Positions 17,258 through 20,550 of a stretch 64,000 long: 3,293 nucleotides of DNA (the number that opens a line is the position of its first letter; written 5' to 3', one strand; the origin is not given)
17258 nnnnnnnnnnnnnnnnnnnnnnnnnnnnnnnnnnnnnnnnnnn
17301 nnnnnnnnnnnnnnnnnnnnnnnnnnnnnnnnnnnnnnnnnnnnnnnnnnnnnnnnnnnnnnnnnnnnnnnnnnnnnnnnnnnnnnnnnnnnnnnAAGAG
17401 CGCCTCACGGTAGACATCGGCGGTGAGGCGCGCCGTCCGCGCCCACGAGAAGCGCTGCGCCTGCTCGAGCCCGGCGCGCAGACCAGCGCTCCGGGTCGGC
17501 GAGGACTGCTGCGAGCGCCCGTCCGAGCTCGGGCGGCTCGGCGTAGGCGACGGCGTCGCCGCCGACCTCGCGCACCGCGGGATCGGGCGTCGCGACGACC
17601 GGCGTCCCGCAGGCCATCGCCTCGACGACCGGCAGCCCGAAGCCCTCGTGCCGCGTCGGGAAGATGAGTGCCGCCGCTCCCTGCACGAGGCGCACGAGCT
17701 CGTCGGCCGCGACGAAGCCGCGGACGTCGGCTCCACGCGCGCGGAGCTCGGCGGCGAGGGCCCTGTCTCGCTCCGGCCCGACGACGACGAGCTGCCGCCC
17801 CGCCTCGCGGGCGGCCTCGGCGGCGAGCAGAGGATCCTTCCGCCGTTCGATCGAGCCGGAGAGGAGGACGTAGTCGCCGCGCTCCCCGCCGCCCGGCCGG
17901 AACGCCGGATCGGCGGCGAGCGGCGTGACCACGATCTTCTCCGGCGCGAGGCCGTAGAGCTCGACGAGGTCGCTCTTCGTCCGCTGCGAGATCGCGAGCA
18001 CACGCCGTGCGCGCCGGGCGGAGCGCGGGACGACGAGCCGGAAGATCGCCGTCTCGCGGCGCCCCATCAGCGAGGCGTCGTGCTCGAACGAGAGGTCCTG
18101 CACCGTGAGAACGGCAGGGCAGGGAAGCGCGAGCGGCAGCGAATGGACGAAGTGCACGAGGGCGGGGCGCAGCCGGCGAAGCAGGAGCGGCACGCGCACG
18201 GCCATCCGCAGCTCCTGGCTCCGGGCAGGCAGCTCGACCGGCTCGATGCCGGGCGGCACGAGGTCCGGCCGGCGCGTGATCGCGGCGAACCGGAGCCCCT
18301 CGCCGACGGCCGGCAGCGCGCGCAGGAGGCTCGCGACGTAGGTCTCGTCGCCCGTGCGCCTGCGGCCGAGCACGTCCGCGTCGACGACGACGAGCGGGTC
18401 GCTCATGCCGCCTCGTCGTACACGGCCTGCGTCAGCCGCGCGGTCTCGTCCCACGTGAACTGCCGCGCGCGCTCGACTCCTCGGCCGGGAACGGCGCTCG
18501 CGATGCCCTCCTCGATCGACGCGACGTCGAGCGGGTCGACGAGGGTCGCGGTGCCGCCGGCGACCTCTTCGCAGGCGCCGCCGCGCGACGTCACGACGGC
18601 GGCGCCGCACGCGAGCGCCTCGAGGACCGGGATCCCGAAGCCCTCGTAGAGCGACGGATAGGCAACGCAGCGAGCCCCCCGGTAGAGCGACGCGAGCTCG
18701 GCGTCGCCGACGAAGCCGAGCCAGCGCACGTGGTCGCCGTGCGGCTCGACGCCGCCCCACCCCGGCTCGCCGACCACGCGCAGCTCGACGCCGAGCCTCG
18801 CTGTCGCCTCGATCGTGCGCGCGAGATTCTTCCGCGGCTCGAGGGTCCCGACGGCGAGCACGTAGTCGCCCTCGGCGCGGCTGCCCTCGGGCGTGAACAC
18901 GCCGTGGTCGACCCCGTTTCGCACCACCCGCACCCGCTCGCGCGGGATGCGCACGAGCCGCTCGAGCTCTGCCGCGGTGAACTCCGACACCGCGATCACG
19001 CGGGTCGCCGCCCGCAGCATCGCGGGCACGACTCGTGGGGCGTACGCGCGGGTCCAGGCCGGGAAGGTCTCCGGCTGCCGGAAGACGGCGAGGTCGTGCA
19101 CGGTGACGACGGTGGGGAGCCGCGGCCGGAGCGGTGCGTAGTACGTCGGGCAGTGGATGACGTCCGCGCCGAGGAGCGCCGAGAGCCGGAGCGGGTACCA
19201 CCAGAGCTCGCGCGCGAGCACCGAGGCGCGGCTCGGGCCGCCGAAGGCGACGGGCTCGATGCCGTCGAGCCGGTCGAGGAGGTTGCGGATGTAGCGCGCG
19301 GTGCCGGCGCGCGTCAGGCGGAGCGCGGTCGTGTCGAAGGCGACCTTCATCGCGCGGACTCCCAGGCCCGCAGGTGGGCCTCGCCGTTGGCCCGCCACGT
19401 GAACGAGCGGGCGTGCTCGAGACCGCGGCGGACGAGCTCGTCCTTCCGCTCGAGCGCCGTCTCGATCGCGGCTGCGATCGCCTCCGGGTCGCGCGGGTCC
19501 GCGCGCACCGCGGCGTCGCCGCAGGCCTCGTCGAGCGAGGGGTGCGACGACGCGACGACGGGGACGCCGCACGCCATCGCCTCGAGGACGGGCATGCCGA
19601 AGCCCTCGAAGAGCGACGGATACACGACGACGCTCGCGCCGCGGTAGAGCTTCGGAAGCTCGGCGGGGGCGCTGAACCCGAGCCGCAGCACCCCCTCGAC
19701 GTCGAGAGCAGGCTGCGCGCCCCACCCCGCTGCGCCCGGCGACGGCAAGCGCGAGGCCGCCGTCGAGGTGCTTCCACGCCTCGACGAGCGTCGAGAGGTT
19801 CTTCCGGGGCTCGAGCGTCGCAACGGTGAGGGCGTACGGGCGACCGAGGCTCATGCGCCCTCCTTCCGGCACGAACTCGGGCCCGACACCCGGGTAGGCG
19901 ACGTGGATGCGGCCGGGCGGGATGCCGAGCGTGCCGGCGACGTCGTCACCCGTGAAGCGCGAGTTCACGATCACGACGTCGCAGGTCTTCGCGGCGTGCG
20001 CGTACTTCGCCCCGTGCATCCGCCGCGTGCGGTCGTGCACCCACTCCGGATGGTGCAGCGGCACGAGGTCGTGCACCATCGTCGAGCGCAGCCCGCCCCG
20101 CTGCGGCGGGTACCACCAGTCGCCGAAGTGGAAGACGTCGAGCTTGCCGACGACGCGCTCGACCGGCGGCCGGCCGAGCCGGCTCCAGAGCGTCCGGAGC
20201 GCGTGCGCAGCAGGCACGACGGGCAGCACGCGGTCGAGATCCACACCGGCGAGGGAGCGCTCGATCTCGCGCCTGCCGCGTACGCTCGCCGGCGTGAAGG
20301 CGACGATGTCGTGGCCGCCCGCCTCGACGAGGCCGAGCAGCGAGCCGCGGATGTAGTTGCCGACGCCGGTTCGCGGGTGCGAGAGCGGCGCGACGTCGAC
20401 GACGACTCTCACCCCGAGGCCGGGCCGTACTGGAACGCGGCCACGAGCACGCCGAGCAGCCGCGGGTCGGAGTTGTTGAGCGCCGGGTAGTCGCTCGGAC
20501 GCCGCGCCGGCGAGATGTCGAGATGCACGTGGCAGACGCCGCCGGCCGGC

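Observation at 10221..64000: ~54-kb envelope-glycan super-locus built around GT-C-fold membrane transferases and polyprenyl-phosphate-sugar synthases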

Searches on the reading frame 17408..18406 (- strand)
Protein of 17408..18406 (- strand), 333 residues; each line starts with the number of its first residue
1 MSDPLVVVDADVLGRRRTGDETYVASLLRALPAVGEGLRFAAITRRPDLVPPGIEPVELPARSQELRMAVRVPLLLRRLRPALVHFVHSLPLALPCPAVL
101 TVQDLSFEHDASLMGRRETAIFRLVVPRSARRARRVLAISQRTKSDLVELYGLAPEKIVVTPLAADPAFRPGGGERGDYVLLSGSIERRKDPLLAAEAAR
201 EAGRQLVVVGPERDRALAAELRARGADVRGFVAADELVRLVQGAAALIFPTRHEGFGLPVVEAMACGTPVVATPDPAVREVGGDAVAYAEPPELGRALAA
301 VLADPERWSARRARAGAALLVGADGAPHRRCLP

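Call 7: search_protein_families(library=pfam, proteins=[window:17408-18406:-], max_evalue=0.01)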
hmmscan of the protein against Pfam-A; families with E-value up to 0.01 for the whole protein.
window:17408-18406:- (333 aa): 5 families
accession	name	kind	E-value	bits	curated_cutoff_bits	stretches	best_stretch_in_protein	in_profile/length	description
PF00534.26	Glycos_transf_1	-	1.8e-18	67.1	26.4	1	177-306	15-160/172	Glycosyl transferases group 1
PF13692.12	Glyco_trans_1_4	-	7.8e-18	65.5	27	1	180-304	4-142/142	Glycosyl transferases group 1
PF13439.12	Glyco_transf_4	-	1.4e-14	54.9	28.5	1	19-167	3-168/170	Glycosyltransferase Family 4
PF13524.12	Glyco_trans_1_2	-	3.5e-09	37.2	25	1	196-315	7-125/144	Glycosyl transferase-like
PF20706.3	GT4-conflict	-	5.7e-09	35.9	26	1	131-272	145-310/385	Family 4 Glycosyltransferase in conflict systems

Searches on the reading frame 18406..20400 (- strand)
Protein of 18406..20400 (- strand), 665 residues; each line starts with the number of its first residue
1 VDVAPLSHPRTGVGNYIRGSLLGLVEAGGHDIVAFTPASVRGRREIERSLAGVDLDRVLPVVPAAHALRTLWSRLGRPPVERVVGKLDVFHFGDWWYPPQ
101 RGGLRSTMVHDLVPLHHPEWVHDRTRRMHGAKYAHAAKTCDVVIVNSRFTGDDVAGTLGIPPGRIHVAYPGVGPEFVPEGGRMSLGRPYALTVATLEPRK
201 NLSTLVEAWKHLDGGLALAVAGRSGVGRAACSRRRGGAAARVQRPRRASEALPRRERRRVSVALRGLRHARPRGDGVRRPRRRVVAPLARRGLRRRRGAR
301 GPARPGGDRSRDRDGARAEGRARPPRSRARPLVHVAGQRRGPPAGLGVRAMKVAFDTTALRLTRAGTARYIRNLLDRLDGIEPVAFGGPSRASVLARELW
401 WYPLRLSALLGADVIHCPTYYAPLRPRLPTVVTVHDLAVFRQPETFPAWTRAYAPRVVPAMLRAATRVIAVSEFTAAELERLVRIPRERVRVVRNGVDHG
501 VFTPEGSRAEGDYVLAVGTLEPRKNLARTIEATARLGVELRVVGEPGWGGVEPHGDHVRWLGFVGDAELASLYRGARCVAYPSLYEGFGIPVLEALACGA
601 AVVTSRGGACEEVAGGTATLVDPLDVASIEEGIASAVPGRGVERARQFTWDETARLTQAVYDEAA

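Call 7: search_protein_families(library=pfam, proteins=[window:18406-20400:-], max_evalue=0.01)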
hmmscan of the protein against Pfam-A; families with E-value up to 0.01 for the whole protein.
window:18406-20400:- (665 aa): 5 families
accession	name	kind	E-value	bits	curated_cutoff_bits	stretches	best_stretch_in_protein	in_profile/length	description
PF13439.12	Glyco_transf_4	-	3.3e-27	96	28.5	2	397-499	55-168/170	Glycosyltransferase Family 4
PF00534.26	Glycos_transf_1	-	1e-26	93.9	26.4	1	507-640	11-159/172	Glycosyl transferases group 1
PF13692.12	Glyco_trans_1_4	-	1.2e-22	81.2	27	1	513-634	3-137/142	Glycosyl transferases group 1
PF13524.12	Glyco_trans_1_2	-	4.8e-07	30.2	25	1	528-612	4-87/144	Glycosyl transferase-like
PF20706.3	GT4-conflict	-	0.00026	20.5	26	1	460-606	142-312/385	Family 4 Glycosyltransferase in conflict systems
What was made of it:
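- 17405..20412 (-): Three GT4 genes: 17405-18406, 18403-19350 and 19347-20412. The third has a +1 insertion at 19737. Glycos_transf_1 and Glyco_transf_4 hits (call 7).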
